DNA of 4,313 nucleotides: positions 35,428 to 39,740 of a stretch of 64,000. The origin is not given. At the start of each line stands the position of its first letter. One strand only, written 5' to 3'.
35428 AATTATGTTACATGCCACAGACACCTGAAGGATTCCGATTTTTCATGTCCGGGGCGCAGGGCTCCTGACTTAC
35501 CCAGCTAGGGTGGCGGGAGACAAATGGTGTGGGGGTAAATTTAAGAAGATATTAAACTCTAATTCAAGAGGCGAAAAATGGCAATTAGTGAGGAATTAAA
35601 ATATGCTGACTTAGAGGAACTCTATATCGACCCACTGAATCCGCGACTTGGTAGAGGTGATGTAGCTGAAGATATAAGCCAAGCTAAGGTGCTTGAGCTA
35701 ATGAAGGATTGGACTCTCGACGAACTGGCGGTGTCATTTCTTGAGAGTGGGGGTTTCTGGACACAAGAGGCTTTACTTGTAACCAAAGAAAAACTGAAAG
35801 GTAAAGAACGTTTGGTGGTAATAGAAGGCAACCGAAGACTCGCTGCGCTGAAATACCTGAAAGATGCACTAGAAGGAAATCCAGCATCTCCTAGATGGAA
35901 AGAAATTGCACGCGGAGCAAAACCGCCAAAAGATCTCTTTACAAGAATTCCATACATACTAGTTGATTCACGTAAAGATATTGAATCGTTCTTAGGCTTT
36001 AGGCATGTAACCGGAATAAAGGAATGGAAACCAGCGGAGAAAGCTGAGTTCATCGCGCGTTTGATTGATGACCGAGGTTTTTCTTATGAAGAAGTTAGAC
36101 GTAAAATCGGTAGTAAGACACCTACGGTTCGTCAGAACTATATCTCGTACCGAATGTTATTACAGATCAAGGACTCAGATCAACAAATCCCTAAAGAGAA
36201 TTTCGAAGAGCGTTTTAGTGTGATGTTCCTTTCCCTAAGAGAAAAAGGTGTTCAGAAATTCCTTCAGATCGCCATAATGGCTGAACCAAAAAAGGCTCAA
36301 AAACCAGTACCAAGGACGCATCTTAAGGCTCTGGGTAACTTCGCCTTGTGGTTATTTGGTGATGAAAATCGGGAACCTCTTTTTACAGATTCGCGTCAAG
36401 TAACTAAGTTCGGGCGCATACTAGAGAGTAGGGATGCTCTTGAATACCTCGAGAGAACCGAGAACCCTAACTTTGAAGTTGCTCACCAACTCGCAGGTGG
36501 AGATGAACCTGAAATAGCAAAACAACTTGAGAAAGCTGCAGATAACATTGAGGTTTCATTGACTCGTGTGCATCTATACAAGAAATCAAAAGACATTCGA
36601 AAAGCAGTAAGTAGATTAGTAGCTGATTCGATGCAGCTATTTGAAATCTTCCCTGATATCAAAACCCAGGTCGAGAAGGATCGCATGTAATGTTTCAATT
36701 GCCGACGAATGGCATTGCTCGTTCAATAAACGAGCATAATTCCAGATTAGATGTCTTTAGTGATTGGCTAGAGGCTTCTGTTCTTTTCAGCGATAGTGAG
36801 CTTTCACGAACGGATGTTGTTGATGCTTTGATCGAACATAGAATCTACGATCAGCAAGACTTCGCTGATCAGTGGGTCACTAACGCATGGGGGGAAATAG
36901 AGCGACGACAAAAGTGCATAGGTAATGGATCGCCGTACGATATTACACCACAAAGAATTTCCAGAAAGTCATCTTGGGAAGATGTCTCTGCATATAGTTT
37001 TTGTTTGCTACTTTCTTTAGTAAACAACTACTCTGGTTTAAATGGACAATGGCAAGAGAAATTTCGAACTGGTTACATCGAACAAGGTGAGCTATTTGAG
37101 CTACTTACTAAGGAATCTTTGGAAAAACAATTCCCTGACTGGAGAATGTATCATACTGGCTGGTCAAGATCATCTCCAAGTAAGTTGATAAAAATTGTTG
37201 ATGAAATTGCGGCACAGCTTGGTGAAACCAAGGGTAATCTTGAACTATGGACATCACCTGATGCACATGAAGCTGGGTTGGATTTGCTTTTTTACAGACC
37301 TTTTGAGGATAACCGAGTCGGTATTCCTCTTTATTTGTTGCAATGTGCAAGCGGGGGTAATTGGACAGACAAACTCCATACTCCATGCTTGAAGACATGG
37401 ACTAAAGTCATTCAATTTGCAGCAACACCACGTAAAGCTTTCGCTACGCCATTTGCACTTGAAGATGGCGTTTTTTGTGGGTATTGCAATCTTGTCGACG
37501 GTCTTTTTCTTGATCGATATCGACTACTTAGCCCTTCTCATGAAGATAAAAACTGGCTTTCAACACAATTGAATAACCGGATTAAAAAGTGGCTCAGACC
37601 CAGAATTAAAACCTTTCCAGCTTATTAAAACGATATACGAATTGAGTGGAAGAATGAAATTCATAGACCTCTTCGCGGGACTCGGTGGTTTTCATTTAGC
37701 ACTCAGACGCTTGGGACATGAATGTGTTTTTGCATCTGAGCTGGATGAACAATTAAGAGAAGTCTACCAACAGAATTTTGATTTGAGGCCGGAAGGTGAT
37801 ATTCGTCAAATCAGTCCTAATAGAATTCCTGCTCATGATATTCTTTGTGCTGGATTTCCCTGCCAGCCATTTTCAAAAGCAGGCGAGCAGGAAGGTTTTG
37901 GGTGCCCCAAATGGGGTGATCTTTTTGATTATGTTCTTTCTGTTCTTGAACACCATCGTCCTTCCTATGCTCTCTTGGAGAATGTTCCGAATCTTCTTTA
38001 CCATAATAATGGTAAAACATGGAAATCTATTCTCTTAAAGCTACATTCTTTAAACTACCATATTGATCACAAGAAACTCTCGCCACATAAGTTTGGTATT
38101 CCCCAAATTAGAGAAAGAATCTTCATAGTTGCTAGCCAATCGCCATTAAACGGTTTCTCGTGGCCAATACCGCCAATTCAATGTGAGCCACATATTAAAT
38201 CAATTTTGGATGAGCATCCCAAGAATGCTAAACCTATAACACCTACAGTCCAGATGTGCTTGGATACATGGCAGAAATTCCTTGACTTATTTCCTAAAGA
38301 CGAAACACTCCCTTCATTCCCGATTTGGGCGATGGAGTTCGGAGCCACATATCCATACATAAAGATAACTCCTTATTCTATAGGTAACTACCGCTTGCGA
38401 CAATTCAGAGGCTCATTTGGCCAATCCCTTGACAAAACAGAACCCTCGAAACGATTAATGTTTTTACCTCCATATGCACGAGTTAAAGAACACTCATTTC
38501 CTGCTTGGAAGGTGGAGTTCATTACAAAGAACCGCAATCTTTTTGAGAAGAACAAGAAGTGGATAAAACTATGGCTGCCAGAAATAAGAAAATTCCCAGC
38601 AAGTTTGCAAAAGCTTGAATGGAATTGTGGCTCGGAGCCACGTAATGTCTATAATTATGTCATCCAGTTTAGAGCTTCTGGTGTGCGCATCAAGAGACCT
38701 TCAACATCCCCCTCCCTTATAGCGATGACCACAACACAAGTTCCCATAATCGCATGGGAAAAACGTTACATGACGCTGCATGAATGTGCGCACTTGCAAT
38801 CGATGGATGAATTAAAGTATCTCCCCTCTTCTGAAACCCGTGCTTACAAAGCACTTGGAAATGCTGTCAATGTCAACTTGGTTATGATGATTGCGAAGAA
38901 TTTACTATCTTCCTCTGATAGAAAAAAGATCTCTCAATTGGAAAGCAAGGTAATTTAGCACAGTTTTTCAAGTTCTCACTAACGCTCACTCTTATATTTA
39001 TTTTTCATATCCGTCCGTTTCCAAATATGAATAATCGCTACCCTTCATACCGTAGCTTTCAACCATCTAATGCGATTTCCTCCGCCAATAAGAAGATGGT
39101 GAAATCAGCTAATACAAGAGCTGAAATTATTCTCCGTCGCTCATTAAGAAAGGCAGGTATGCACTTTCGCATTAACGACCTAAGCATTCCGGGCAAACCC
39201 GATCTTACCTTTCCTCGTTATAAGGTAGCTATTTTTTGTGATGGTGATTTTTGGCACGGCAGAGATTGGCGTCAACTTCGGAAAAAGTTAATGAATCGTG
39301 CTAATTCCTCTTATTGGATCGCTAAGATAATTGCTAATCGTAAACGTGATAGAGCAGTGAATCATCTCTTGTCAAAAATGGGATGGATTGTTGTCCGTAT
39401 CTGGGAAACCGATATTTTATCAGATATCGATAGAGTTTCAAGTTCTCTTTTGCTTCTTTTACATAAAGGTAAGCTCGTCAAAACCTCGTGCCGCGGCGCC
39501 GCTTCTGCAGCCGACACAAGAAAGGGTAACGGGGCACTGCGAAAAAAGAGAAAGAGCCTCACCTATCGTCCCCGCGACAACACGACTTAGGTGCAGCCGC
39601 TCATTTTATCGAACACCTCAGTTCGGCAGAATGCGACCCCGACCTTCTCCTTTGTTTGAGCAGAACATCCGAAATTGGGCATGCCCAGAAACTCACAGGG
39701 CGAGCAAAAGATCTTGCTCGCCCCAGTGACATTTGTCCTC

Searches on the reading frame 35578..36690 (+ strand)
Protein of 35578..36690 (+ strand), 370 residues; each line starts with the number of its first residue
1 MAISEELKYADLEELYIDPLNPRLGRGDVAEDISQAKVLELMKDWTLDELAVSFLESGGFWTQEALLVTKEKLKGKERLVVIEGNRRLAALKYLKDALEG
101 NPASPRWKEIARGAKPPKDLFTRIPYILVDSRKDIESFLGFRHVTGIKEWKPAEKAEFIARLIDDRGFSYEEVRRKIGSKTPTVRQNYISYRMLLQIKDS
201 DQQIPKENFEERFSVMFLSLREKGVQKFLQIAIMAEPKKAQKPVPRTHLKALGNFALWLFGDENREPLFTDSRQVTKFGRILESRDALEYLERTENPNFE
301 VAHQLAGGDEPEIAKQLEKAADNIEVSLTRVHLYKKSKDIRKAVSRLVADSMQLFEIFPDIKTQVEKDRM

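Call 5: search_protein_families(library=pfam, proteins=[window:35578-36690:+], max_evalue=0.1)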
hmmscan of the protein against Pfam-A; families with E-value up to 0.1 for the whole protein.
window:35578-36690:+ (370 aa): 3 families
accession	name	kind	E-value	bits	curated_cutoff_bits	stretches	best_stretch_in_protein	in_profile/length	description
PF07506.17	RepB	-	0.0094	16.5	30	0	152-193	7-45/185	RepB plasmid partitioning protein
PF24035.1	DUF7344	-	0.012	16.4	27.8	0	285-335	10-59/76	Domain of unknown function (DUF7344)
PF17762.8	HTH_ParB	-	0.038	14.6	22.6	0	151-229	4-79/102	ParB HTH domain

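Call 42: search_protein_families(library=ncbifam, proteins=[window:35578-36690:+], max_evalue=0.001)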
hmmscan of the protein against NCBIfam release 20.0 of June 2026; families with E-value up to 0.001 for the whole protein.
window:35578-36690:+ (370 aa): 0 families

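Call 78: search_protein_families(library=padloc, proteins=[window:35578-36690:+], max_evalue=0.001)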
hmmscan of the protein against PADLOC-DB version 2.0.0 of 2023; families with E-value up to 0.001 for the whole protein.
window:35578-36690:+ (370 aa): 19 families
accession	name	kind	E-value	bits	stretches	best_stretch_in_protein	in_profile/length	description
PDLC04607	PDC-M38A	-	1.7e-17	61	1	56-339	69-341/715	-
PDLC04017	PD-Lambda-5_A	-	4e-13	47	1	15-194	19-195/473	-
PDLC04013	PD-Lambda-5_A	-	1e-12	46.1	1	10-160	8-157/440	-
PDLC03998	PD-Lambda-5_A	-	1e-12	45.6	1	9-161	6-161/466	-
PDLC03999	PD-Lambda-5_A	-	1.9e-12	44.6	1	12-169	11-168/493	-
PDLC04007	PD-Lambda-5_A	-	2.7e-12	44.5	1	12-161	8-154/454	-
PDLC04000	PD-Lambda-5_A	-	3.2e-09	34.4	1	6-158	4-155/428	-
PDLC04008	PD-Lambda-5_A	-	1.2e-08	32.3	1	10-161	7-163/449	-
PDLC04009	PD-Lambda-5_A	-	5.7e-08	29.9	1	11-146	7-139/488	-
PDLC04002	PD-Lambda-5_A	-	1.2e-07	29.3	1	7-158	7-152/471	-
PDLC04015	PD-Lambda-5_A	-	1.3e-07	29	1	12-147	9-143/463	-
PDLC04014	PD-Lambda-5_A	-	5.9e-06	23.4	1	8-158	3-147/456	-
PDLC03995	PD-Lambda-5_A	-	8.1e-06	23.1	1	19-186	24-191/503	-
PDLC04016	PD-Lambda-5_A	-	4.3e-05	20.7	1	7-143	5-139/494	-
PDLC04822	PDC-S02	-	8.5e-05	20.3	1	135-236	103-199/294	-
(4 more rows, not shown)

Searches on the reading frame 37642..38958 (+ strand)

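Call 5: search_protein_families(library=pfam, proteins=[window:37642-38958:+], max_evalue=0.1)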
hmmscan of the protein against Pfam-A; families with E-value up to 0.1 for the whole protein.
window:37642-38958:+ (438 aa): 1 family
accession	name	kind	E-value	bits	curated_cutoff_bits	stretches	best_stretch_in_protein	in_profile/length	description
PF00145.23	DNA_methylase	-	4.8e-67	227.1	22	2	5-195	1-200/324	C-5 cytosine-specific DNA methylase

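Call 78: search_protein_families(library=padloc, proteins=[window:37642-38958:+], max_evalue=0.001)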
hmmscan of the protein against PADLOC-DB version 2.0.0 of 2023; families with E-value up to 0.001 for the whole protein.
window:37642-38958:+ (438 aa): 58 families (the best 25 are shown)
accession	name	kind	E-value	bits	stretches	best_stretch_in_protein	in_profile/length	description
PDLC03272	MTase_II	-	8.1e-81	270.2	1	4-431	74-396/407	Type II methyltransferase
PDLC00034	DruM2|DruM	-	1.3e-72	242.8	1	4-423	7-426/457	DNA cytosine methylase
PDLC02653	DrmMII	-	4.7e-56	188.1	2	4-209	4-215/333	DrmMII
PDLC03361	MTase_II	-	1.8e-53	180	2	4-174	86-294/455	Type II methyltransferase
PDLC03378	MTase_II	-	2.7e-50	169.6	2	4-195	2-201/344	Type II methyltransferase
PDLC03220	MTase_II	-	7.5e-46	154.8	2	4-168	11-188/525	Type II methyltransferase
PDLC03217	MTase_II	-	2.2e-45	153.3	1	4-166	384-545/703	Type II methyltransferase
PDLC03716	oMTase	-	2.3e-45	153.3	1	5-164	39-198/349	orphan methyltransferase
PDLC03242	MTase_II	-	8.1e-43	144.9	1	4-194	100-291/409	Type II methyltransferase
PDLC00026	DruM2|DruM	-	1e-40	138.3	2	4-179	4-182/336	DNA cytosine methylase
PDLC03234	MTase_II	-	4.6e-40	136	2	3-169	3-178/375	Type II methyltransferase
PDLC03269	MTase_II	-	1e-33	115.1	1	5-190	4-191/437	Type II methyltransferase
PDLC00027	DruM2|DruM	-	3.3e-33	113.5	2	4-170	11-176/361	DNA cytosine methylase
PDLC00033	DruM2|DruM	-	6.2e-33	112.6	2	5-167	22-192/368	DNA cytosine methylase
PDLC03286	MTase_II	-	1.2e-31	108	1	5-164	1-167/185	Type II methyltransferase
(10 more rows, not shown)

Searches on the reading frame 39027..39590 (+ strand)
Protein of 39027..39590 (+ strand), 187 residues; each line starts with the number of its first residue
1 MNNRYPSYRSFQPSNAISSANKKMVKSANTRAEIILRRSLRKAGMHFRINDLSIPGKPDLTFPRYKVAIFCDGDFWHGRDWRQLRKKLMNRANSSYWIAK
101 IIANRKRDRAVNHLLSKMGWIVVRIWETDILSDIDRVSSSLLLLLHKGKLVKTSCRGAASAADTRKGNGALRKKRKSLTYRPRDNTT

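Call 5: search_protein_families(library=pfam, proteins=[window:39027-39590:+], max_evalue=0.1)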
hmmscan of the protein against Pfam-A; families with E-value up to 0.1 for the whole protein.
window:39027-39590:+ (187 aa): 3 families
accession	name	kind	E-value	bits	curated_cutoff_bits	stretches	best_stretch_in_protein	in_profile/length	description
PF03852.21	Vsr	-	2.3e-21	75.9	27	1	19-83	10-74/74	DNA mismatch endonuclease Vsr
PF18741.7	MTES_1575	-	2.3e-08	34.5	38.2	1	103-141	54-92/96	REase_MTES_1575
PF04480.18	DUF559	-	0.0021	18.4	20.6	1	104-143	67-106/109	Protein of unknown function (DUF559)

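Call 78: search_protein_families(library=padloc, proteins=[window:39027-39590:+], max_evalue=0.001)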
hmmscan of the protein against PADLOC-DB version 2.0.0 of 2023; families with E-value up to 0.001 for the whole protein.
window:39027-39590:+ (187 aa): 3 families
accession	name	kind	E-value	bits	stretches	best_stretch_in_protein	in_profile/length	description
PDLC03397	Vsr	-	7.2e-17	59.9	1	16-130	8-119/156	Type II nicking endonuclease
PDLC02194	Hhe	-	4.7e-06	22.1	1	94-150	1731-1785/1911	-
PDLC05009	PDC-S37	-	1.6e-05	20.8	1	104-147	1297-1340/1550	-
